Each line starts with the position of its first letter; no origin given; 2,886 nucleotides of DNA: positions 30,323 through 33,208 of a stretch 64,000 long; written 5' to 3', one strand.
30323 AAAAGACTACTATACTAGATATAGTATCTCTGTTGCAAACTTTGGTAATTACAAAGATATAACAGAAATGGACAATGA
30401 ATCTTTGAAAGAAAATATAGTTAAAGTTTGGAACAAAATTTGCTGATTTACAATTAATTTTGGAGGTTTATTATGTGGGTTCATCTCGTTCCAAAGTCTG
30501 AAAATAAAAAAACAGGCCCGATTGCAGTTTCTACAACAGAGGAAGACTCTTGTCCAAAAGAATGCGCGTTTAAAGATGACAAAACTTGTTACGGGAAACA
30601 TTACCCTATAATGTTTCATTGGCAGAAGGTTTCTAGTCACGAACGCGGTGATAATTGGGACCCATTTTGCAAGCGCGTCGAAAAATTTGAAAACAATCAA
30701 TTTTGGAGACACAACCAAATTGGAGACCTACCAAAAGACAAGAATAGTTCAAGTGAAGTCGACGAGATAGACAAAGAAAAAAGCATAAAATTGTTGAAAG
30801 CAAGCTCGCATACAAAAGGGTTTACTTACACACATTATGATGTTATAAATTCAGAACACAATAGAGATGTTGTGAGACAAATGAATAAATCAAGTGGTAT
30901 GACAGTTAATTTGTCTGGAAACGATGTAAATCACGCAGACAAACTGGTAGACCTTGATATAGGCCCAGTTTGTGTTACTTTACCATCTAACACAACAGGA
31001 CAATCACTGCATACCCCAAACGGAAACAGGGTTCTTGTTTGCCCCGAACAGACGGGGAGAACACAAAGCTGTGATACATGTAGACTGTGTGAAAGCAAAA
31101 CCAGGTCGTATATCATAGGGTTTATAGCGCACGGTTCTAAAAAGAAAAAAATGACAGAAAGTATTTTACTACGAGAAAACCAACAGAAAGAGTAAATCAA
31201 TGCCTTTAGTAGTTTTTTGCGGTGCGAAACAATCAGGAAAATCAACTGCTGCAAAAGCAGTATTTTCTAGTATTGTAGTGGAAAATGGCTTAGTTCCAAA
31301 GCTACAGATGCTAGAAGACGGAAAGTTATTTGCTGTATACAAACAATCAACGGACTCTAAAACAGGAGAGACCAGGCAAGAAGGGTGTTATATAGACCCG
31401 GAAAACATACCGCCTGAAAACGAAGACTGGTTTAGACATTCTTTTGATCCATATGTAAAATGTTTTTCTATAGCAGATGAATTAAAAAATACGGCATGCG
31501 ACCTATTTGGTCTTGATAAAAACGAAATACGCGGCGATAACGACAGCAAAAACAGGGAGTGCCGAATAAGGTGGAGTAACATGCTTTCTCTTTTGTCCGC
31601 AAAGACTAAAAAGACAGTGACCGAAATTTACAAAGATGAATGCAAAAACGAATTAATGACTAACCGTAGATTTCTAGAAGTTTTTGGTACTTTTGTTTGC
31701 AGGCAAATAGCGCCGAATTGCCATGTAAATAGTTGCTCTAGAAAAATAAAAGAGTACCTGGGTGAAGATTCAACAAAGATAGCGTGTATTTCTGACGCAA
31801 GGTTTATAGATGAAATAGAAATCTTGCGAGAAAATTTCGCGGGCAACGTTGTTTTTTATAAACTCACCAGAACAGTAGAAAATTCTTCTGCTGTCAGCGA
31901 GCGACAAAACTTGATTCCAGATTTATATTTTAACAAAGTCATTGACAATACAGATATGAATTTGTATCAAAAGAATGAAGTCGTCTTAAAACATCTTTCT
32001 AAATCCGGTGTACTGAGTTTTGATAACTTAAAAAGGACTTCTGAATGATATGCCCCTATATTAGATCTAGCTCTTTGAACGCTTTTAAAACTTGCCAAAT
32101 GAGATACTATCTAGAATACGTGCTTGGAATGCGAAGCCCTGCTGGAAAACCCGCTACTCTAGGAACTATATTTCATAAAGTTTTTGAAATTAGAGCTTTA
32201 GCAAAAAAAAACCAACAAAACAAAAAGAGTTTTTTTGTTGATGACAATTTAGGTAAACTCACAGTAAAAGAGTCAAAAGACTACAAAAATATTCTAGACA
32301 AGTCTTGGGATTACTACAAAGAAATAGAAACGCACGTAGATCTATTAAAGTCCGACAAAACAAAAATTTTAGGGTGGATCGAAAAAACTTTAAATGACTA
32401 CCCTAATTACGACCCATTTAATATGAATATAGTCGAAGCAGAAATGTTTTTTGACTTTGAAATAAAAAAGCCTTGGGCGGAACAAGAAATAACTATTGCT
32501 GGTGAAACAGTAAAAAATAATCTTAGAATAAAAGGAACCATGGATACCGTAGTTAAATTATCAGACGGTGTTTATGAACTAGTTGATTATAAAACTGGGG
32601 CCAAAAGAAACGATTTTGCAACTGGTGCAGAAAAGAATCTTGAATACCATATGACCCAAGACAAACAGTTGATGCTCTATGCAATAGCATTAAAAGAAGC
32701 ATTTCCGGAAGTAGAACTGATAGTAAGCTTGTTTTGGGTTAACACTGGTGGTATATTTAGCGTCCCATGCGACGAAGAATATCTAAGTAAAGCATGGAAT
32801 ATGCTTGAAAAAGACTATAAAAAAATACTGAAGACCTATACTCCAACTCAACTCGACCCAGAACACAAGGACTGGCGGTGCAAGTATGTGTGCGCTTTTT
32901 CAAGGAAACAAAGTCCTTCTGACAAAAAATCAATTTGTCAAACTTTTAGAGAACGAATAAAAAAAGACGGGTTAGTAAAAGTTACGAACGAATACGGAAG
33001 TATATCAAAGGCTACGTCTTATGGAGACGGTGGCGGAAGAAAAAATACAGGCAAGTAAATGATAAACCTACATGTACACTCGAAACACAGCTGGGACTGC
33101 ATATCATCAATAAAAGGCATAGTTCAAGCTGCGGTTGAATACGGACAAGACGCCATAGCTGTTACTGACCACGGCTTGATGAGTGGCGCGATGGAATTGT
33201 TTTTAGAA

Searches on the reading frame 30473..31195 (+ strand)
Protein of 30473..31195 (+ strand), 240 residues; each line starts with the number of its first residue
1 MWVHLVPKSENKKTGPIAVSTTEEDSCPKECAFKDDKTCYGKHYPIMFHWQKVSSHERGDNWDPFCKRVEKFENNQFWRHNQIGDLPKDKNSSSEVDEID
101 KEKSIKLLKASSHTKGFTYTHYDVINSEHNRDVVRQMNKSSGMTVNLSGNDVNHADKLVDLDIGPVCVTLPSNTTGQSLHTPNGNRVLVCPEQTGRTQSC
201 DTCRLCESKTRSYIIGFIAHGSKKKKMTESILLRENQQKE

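Call 55: search_protein_families(library=pfam, proteins=[window:30473-31195:+], max_evalue=0.001)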
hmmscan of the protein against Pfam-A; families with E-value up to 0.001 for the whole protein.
window:30473-31195:+ (240 aa): 1 family
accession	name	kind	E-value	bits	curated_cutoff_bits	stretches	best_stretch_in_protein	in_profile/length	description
PF23872.1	DUF7227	-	4.9e-73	245.9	27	1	3-230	3-220/223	Domain of unknown function (DUF7227)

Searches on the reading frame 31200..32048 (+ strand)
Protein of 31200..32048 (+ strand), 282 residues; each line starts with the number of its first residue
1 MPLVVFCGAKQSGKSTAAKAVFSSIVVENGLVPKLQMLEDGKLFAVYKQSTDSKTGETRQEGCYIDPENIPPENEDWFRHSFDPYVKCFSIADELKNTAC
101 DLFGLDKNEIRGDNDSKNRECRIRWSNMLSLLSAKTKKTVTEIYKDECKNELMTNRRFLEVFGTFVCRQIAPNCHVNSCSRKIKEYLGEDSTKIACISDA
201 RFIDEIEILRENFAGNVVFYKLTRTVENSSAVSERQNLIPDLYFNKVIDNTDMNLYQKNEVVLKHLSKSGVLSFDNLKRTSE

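Call 3: search_protein_families(library=pfam, proteins=[window:31200-32048:+], max_evalue=0.01)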
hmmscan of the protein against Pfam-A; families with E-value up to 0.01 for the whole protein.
window:31200-32048:+ (282 aa): 2 families
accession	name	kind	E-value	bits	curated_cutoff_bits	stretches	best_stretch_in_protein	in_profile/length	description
PF21448.3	DNMK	-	4.3e-06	26.9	27.1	1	139-234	113-208/232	Deoxynucleotide monophosphate kinase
PF08433.16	KTI12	-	0.0005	20.1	22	1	1-25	1-25/271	Chromatin associated protein KTI12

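Call 4: search_protein_families(library=phrogs, proteins=[window:31200-32048:+], max_evalue=0.001)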
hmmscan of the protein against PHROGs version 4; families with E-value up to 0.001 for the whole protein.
window:31200-32048:+ (282 aa): 1 family
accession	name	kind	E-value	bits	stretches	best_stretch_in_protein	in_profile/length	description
phrog_139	-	other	7e-19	69.4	1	86-265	109-263/342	deoxynucleoside monophosphate kinase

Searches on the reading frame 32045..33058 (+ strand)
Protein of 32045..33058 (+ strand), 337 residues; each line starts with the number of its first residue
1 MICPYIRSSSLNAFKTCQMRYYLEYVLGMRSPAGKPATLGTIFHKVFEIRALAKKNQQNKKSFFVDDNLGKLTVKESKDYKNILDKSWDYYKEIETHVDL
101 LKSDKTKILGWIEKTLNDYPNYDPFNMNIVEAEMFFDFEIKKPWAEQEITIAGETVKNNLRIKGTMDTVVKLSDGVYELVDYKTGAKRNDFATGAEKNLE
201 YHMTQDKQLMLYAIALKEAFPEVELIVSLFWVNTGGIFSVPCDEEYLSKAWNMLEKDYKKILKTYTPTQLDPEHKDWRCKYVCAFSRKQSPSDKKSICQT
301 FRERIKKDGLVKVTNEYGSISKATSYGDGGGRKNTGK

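Call 3: search_protein_families(library=pfam, proteins=[window:32045-33058:+], max_evalue=0.01)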
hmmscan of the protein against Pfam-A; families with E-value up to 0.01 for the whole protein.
window:32045-33058:+ (337 aa): 2 families
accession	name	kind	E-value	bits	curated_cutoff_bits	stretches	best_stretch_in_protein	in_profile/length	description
PF12705.13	PDDEXK_1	-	9.5e-22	78.6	22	1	9-286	5-243/247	PD-(D/E)XK nuclease superfamily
PF08696.17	Dna2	-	0.00091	19.4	22.4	1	13-125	63-164/204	DNA replication factor Dna2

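Call 4: search_protein_families(library=phrogs, proteins=[window:32045-33058:+], max_evalue=0.001)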
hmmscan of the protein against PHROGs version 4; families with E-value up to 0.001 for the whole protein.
window:32045-33058:+ (337 aa): 2 families
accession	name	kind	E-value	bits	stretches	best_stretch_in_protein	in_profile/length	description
phrog_69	-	DNA, RNA and nucleotide metabolism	2.1e-25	90.7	1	5-241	89-273/501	exonuclease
phrog_1218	-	DNA, RNA and nucleotide metabolism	5.7e-22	79.5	1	4-220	8-189/364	exonuclease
